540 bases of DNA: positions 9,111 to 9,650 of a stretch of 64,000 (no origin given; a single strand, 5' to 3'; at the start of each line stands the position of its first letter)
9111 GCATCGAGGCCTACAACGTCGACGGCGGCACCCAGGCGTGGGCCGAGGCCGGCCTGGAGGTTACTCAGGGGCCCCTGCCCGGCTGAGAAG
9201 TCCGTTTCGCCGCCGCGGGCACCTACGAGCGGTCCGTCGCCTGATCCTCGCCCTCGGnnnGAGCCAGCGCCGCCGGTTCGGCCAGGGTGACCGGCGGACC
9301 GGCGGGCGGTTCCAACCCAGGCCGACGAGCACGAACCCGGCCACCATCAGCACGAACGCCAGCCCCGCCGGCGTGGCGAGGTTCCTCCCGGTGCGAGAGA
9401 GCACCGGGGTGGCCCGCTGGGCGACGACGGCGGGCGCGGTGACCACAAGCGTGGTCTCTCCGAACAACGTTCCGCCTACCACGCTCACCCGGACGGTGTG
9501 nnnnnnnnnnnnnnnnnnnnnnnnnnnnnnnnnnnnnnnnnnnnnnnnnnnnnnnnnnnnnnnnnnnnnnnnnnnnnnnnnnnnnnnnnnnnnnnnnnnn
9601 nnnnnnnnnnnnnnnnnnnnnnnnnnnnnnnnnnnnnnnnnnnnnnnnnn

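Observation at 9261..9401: Second surface protein with an LSRTG + TM + basic-tail C-terminus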

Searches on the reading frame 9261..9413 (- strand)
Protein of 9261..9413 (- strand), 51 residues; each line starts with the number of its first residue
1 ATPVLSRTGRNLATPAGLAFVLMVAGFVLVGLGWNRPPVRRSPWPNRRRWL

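Call 54: search_protein_representatives(alignment_id=A3)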
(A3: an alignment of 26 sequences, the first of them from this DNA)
Query: 26 sequences, 49 profile positions. Proteins with E-value up to 0.001 (for the whole library): 121; up to 1e-10: 5; up to 1e-30: 0. The best 121 are listed.
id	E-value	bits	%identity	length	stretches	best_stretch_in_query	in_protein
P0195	3.5e-14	68.4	-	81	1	1-49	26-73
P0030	3.0e-13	65.4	-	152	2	2-49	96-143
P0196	1.1e-12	63.7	-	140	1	3-48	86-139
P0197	3.3e-12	62.1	-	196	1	2-48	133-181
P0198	2.3e-11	59.4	-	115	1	1-48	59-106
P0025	1.8e-10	56.6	-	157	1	2-47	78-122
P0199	4.3e-10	55.3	-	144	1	1-42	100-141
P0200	1.3e-09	53.8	-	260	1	2-44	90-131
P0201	1.6e-09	53.5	-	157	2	2-39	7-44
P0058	2.1e-09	53.1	-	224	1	2-48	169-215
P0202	3.8e-09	52.3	-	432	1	3-40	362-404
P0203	6.2e-09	51.6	-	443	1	3-48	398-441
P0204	1.0e-08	50.9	-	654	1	2-40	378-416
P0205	1.3e-08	50.6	-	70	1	1-47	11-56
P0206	2.5e-08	49.7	-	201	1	2-47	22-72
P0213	2.7e-07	46.4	-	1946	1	3-39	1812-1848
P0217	6.1e-07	45.3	-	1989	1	3-49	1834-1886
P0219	8.5e-07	44.8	-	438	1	2-39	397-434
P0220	1.3e-06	44.2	-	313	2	2-38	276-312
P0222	3.3e-06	42.9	-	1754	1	2-47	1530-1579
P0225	7.1e-06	41.8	-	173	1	2-39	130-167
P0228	1.2e-05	41.1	-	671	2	2-49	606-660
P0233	1.7e-05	40.6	-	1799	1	4-42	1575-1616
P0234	1.8e-05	40.6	-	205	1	3-44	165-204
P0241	5.1e-05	39.1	-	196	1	2-38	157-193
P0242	6.3e-05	38.8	-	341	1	1-38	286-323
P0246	7.4e-05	38.6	-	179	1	2-39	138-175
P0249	9.0e-05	38.3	-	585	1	3-45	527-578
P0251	1.0e-04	38.1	-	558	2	2-37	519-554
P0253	1.8e-04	37.4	-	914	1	2-39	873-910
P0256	1.9e-04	37.3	-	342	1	3-45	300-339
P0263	2.6e-04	36.8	-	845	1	2-39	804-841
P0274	4.5e-04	36.1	-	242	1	3-43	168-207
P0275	4.7e-04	36.0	-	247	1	1-38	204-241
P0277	4.8e-04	36.0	-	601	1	2-38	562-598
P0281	5.5e-04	35.8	-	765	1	4-35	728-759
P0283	5.6e-04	35.8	-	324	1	3-47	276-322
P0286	5.9e-04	35.7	-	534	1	2-49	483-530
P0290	7.2e-04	35.4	-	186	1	3-39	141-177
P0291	7.3e-04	35.4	-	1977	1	3-38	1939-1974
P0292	7.3e-04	35.4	-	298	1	2-39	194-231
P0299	8.7e-04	35.2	-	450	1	2-39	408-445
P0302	9.1e-04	35.1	-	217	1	1-38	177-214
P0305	9.4e-04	35.0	-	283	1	1-38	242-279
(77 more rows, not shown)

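Call 57: list_cluster_members(proteins=[P0213, P0217, P0222, P0228, P0249, P0253, P0263, P0291, P0277, P0299])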
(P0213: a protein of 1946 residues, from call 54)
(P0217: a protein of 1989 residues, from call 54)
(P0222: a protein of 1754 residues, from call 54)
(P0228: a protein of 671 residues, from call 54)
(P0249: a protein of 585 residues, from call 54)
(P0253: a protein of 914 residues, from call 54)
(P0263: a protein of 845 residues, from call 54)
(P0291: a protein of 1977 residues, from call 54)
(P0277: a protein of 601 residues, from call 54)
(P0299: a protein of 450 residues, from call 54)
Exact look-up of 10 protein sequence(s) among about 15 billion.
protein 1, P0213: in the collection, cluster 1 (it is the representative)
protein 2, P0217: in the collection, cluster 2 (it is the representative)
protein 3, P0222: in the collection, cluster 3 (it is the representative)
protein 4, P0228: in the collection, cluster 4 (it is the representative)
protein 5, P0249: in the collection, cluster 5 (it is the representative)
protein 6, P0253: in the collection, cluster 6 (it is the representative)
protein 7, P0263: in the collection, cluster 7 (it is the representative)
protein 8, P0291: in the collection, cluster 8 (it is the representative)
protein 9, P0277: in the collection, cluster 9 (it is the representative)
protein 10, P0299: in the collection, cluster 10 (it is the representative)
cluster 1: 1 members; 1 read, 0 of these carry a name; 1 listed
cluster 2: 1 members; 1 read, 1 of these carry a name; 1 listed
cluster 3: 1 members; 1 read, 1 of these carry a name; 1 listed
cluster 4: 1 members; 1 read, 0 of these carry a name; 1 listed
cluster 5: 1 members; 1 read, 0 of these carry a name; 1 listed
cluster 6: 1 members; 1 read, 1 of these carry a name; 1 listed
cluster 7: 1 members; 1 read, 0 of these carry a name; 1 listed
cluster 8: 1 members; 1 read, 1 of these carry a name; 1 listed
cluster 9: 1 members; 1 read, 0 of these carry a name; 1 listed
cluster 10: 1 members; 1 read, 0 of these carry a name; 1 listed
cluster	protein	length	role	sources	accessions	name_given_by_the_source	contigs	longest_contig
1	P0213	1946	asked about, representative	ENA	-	-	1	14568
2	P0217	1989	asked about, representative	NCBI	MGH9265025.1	MAG: hypothetical protein ACRD1D_10080, partial [Acidimicrobiales bacterium]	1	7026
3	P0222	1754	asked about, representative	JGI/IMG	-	uncharacterized repeat protein (TIGR01451 family)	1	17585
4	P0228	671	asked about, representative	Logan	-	-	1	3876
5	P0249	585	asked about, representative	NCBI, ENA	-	-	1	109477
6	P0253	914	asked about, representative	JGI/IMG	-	hypothetical protein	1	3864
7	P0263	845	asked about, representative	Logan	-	-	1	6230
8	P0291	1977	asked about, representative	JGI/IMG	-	uncharacterized repeat protein (TIGR01451 family)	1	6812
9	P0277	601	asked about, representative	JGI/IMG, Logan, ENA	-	-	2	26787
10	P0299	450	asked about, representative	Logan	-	-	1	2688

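Call 58: find_encoding_contigs(protein=P0249, flank=10000, max_places=2)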
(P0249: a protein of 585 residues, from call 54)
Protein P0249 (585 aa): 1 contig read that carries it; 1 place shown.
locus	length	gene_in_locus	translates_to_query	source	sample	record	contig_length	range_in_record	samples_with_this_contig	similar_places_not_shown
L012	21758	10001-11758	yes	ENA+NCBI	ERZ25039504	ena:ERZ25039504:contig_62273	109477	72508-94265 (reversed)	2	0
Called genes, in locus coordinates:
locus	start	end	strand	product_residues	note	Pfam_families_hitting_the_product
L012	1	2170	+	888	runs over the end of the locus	PF16640:Big_3_5 (weak)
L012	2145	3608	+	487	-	-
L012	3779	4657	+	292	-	PF01636:APH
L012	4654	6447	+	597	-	-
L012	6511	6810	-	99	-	PF05977:MFS_3, PF07690:MFS_1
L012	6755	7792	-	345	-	PF05977:MFS_3, PF07690:MFS_1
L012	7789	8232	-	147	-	PF01047:MarR, PF12802:MarR_2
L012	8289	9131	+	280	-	PF01329:Pterin_4a, PF01613:Flavin_Reduct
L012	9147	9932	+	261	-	PF03372:Exo_endo_phos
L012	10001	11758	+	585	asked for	PF16640:Big_3_5 (faint)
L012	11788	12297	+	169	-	PF03061:4HBT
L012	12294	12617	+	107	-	PF00581:Rhodanese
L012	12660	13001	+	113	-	-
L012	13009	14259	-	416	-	PF00291:PALP, PF00585:Thr_dehydrat_C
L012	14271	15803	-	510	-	PF00128:Alpha-amylase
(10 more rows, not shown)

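Call 60: find_encoding_contigs(protein=P0277, flank=10000, max_places=3)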
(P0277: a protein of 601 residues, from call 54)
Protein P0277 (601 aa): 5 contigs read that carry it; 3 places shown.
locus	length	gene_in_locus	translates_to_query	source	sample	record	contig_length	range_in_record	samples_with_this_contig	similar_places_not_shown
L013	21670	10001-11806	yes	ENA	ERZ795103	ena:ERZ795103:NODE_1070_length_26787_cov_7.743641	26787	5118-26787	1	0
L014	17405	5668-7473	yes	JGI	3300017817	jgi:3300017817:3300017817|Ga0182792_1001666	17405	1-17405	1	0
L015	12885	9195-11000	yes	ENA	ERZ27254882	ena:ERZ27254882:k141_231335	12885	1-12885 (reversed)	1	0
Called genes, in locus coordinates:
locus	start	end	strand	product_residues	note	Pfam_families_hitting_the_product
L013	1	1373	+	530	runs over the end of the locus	PF17900:Peptidase_M1_N, PF01433:Peptidase_M1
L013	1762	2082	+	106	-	PF10615:DUF2470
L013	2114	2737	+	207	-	PF00440:TetR_N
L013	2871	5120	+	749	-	PF04213:HtaA, PF13946:DUF4214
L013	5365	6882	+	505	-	PF00960:Neocarzinostat (weak)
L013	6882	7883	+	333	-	PF01497:Peripla_BP_2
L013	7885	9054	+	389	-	PF01032:FecCD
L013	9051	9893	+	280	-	PF00005:ABC_tran, PF02463:SMC_N (faint), PF13304:AAA_21 (faint)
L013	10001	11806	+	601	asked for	PF04213:HtaA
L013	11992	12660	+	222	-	PF01126:Heme_oxygenase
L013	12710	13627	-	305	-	PF23441:SDR, PF00106:adh_short, PF08659:KR, PF13561:adh_short_C2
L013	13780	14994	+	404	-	PF00082:Peptidase_S8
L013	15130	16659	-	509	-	PF00171:Aldedh, PF05893:LuxC (weak)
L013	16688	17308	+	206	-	PF00440:TetR_N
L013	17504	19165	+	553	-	PF00150:Cellulase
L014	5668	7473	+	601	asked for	PF04213:HtaA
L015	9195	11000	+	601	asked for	PF04213:HtaA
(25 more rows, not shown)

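Call 61: list_cluster_members(proteins=[P0219, P0220, P0203, P0251, P0281, P0286, P0242, P0256, P0283, P0305])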
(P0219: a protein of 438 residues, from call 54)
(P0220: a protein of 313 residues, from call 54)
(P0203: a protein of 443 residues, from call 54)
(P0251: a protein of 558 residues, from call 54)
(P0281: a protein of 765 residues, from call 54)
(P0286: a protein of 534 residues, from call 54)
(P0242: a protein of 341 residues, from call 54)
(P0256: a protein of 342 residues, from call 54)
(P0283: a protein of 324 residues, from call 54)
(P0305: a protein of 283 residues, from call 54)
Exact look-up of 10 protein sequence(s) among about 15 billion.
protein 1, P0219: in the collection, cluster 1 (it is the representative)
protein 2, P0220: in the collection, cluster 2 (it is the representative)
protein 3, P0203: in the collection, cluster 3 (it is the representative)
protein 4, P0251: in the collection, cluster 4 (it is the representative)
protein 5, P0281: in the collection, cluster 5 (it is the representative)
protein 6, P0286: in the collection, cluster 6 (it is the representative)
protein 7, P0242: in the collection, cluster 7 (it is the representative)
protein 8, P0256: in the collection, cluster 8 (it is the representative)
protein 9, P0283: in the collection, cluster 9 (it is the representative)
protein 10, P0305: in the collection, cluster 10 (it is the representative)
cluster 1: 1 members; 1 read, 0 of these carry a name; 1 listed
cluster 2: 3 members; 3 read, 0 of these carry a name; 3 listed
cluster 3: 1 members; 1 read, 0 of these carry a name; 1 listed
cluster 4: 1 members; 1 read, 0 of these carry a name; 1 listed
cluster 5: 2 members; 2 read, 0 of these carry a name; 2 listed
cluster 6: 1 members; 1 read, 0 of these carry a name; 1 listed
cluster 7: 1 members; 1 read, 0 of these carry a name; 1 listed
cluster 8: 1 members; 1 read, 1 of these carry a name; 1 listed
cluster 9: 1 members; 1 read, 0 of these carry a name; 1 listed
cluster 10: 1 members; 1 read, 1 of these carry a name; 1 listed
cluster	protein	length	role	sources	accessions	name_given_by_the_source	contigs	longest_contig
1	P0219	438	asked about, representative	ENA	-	-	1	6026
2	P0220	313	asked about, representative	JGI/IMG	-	-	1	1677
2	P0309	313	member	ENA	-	-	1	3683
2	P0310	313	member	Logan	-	-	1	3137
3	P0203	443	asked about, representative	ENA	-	-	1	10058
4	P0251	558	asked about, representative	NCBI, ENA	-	-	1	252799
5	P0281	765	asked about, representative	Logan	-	-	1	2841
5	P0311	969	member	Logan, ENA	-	-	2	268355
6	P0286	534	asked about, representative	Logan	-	-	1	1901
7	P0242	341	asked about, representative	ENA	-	-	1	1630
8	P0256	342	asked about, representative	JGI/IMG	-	hypothetical protein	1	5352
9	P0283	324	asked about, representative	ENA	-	-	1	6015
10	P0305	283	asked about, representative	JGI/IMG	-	LPXTG-motif cell wall-anchored protein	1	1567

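Call 74: find_encoding_contigs(protein=P0251, flank=10000, max_places=1)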
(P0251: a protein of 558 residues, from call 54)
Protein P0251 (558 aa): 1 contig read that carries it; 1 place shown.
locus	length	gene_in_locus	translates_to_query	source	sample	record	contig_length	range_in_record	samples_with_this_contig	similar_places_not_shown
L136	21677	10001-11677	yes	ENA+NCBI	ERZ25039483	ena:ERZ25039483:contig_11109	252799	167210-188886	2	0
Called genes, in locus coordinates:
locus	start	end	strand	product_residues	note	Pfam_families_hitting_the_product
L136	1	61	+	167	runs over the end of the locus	PF01025:GrpE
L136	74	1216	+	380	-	PF00226:DnaJ, PF01556:DnaJ_C, PF00684:DnaJ_CXXCXGXG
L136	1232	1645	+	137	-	PF13411:MerR_1, PF00376:MerR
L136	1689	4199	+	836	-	PF02861:Clp_N, PF23569:NBD_SMAX1, PF00004:AAA, PF17871:AAA_lid_9, PF00004:AAA, PF07724:AAA_2, PF07728:AAA_5, PF10431:ClpB_D2-small, +8 more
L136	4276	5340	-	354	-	PF00903:Glyoxalase, PF18029:Glyoxalase_6 (weak), PF00903:Glyoxalase (weak)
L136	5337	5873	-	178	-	PF04542:Sigma70_r2, PF07638:Sigma70_ECF (weak), PF08281:Sigma70_r4_2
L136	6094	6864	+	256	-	-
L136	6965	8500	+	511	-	PF01425:Amidase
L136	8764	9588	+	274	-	-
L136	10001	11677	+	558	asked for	PF19403:SpaA_2 (faint), PF20674:SpaA_3 (faint), PF24514:SpaA_4, PF24547:DUF7601 (faint), PF24514:SpaA_4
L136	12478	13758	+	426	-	PF00709:Adenylsucc_synt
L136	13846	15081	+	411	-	PF02844:GARS_N, PF01071:GARS_A, PF02843:GARS_C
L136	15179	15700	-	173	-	PF00731:AIRC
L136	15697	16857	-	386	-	PF22660:RS_preATP-grasp-like, PF02222:ATP-grasp, PF02786:CPSase_L_D2, PF17769:PurK_C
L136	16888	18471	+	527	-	PF00206:Lyase_1, PF10397:ADSL_C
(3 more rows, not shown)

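Call 75: find_encoding_contigs(protein=P0311, flank=10000, max_places=1)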
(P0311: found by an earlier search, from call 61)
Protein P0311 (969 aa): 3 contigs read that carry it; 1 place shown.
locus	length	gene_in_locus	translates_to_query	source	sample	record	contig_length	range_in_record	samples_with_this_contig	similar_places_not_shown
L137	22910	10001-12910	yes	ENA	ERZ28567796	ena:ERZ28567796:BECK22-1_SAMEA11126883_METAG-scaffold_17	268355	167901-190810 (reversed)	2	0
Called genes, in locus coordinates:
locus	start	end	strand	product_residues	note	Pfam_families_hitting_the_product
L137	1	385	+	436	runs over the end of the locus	PF18862:ApeA_NTD1, PF18739:HEPN_Apea (weak)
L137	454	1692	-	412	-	-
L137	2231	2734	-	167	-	PF14367:DUF4411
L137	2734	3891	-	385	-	PF06114:Peptidase_M78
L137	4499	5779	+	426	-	PF13173:AAA_14, PF13635:DUF4143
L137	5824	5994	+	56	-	-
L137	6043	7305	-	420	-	PF13527:Acetyltransf_9, PF00583:Acetyltransf_1 (weak), PF13508:Acetyltransf_7 (weak), PF17668:Acetyltransf_17, PF13530:SCP2_2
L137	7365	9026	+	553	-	PF13555:AAA_29 (faint), PF00005:ABC_tran, PF02463:SMC_N (faint), PF05729:NACHT (faint), PF13401:AAA_22 (faint), PF13476:AAA_23 (faint), PF00005:ABC_tran, PF13304:AAA_21 (weak)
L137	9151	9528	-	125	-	PF08818:DUF1801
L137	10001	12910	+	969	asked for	PF08428:Rib (faint), PF18957:RibLong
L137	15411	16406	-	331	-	-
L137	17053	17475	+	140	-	PF01451:LMWPc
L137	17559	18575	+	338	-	PF01758:SBF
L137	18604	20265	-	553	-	PF00370:FGGY_N, PF02782:FGGY_C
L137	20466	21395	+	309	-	PF04198:Sugar-bind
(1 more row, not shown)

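Call 79: search_protein_families(library=ncbifam, proteins=[P0195, P0197, P0198, P0228, P0249, P0277], max_evalue=10)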
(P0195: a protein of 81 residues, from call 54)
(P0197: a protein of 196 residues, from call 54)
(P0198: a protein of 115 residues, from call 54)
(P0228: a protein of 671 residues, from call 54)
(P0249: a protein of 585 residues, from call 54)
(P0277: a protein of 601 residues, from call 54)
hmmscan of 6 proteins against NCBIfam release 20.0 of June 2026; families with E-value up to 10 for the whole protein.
P0195 (81 aa): 1 family
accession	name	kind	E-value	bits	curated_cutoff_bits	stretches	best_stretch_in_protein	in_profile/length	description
NF058583.1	LAXTG_small_WW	exception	0.055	13.1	65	1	19-56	5-44/54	LAXTG motif-containing small protein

P0197 (196 aa): 5 families
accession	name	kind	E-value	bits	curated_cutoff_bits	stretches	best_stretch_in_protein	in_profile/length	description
NF058592.1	GxPGS_dom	subfamily_domain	4.1e-06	26.8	45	1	40-87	7-52/65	PGS family Ig-like domain-containing protein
NF009301.0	PRK12658.1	equivalog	0.0092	15.8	156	1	109-162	38-89/125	Na+/H+ antiporter subunit C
NF058648.1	ECF_sub_HI1622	equivalog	0.029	14.3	100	1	69-103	52-82/180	NikL family nickel/cobalt ECF transporter subunit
NF040680.1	chromo_anti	equivalog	0.23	11.3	86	1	21-62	12-54/133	enediyne antibiotic chromoprotein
NF041112.1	chap_CsgH_alph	subfamily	0.48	10.5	35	0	119-155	43-79/91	curli-like amyloid fiber formation chaperone CsgH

P0198 (115 aa): 0 families

P0228 (671 aa): 1 family
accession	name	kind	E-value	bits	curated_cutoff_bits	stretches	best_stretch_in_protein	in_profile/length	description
NF041940.1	choice_anch_X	domain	1.8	8.4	25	1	108-123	21-36/37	choice-of-anchor X domain-containing protein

P0249 (585 aa): 3 families
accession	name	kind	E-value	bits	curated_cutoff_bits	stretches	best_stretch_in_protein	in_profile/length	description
NF058582.1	Microco_LAVTG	domain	0.0089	16.1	27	1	532-560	5-34/34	LAVTG motif-containing sortase-dependent surface protein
NF058583.1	LAXTG_small_WW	exception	0.03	14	65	1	525-560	14-49/54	LAXTG motif-containing small protein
TIGR01167.1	LPXTG_anchor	domain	0.043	14.5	15.9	1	532-560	5-32/34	LPXTG cell wall anchor domain-containing protein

P0277 (601 aa): 8 families
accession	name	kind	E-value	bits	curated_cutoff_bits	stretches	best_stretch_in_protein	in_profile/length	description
NF041528.1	strep_LAETG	domain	3.8e-06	26.6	30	1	568-596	5-35/35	LAETG motif-containing sortase-dependent surface protein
NF058583.1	LAXTG_small_WW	exception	6.4e-06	25.7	65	1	549-597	2-51/54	LAXTG motif-containing small protein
NF058582.1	Microco_LAVTG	domain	0.00024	21.2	27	1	565-597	2-34/34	LAVTG motif-containing sortase-dependent surface protein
NF058592.1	GxPGS_dom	subfamily_domain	0.0039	17.2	45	1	470-531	3-61/65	PGS family Ig-like domain-containing protein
TIGR01167.1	LPXTG_anchor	domain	0.029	15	15.9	1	568-597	5-33/34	LPXTG cell wall anchor domain-containing protein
NF011260.0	PRK14666.1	equivalog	0.12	11.1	649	1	205-376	298-465/698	excinuclease ABC subunit C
TIGR03593.1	yidC_nterm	equivalog_domain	0.44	10.1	58.25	1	199-269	13-87/363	membrane protein insertase YidC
NF041057.1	Rcas_1661_fam_Se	equivalog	4.6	6.7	190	0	227-266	26-64/247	Rcas_1661 family thioredoxin-like (seleno)lipoprotein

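Call 84: list_cluster_members(proteins=[P0225, P0234, P0241, P0274, P0290, P0302, P0246, P0275, P0292, P0233])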
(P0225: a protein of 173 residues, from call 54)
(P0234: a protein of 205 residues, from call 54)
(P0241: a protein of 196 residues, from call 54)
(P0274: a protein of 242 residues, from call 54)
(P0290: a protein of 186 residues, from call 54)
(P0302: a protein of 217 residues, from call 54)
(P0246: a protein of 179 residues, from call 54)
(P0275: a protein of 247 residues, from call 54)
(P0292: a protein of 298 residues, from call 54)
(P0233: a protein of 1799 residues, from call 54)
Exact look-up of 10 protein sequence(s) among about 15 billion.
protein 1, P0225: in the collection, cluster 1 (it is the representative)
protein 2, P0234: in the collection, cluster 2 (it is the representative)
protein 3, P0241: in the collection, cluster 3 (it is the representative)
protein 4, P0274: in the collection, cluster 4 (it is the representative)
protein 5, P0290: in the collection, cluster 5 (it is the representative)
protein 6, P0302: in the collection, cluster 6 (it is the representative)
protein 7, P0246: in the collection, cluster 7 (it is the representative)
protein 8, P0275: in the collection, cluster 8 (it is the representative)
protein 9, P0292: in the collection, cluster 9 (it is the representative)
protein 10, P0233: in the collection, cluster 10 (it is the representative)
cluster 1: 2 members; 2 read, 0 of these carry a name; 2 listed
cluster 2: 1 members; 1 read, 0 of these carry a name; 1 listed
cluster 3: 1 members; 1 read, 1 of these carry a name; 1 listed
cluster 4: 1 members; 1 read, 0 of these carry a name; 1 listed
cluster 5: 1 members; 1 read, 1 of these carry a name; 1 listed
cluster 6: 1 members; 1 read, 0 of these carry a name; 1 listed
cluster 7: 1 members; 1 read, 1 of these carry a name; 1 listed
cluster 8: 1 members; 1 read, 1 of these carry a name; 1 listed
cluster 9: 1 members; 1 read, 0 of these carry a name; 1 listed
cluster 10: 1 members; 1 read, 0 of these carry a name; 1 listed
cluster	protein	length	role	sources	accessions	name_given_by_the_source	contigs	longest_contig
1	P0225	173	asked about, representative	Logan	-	-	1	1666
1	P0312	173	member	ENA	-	-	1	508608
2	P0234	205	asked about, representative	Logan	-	-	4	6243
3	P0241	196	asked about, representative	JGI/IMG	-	LPXTG-motif cell wall-anchored protein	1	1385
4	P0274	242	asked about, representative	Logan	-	-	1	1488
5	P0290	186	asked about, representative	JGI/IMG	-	hypothetical protein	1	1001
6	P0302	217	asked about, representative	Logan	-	-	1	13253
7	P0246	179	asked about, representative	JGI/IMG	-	hypothetical protein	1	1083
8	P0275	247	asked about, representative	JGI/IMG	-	LPXTG-motif cell wall-anchored protein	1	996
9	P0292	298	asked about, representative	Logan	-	-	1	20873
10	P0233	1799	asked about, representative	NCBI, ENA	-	-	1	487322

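Call 85: find_encoding_contigs(protein=P0312, flank=10000, max_places=2)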
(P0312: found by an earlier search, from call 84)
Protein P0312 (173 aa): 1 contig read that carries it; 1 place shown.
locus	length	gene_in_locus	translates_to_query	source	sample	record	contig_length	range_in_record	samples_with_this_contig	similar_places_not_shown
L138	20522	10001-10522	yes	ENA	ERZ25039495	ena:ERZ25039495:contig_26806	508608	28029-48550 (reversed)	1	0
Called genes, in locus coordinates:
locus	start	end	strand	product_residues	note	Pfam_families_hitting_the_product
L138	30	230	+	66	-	-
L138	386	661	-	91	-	-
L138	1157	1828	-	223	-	PF21729:IRX15_IRX15L_GXM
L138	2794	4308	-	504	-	PF04932:Wzy_C, PF13439:Glyco_transf_4 (weak), PF13579:Glyco_trans_4_4 (weak)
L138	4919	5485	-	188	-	-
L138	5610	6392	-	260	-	PF13439:Glyco_transf_4 (weak), PF20706:GT4-conflict, PF00534:Glycos_transf_1, PF13692:Glyco_trans_1_4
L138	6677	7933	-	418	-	PF13439:Glyco_transf_4, PF13579:Glyco_trans_4_4, PF09314:DUF1972, PF00534:Glycos_transf_1, PF13692:Glyco_trans_1_4, PF13524:Glyco_trans_1_2 (weak)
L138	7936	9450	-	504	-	PF13727:CoA_binding_3, PF02397:Bac_transf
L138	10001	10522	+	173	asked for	-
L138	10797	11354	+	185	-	PF01569:PAP2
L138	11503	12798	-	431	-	PF00392:GntR, PF00155:Aminotran_1_2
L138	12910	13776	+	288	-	PF21863:HTH_67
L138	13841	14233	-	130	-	PF00005:ABC_tran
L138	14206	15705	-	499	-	PF00664:ABC_membrane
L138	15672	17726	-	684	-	PF00664:ABC_membrane, PF00005:ABC_tran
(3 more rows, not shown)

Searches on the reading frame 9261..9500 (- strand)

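Call 79: search_protein_families(library=ncbifam, proteins=[window:9261-9500:-], max_evalue=10)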
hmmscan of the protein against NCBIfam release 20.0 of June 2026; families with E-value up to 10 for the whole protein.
window:9261-9500:- (80 aa): 1 family
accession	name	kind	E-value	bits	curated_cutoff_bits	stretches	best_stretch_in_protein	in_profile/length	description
NF005622.0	PRK07375.2-1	equivalog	0.22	11.6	185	1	7-52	27-74/179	putative monovalent cation/H+ antiporter subunit C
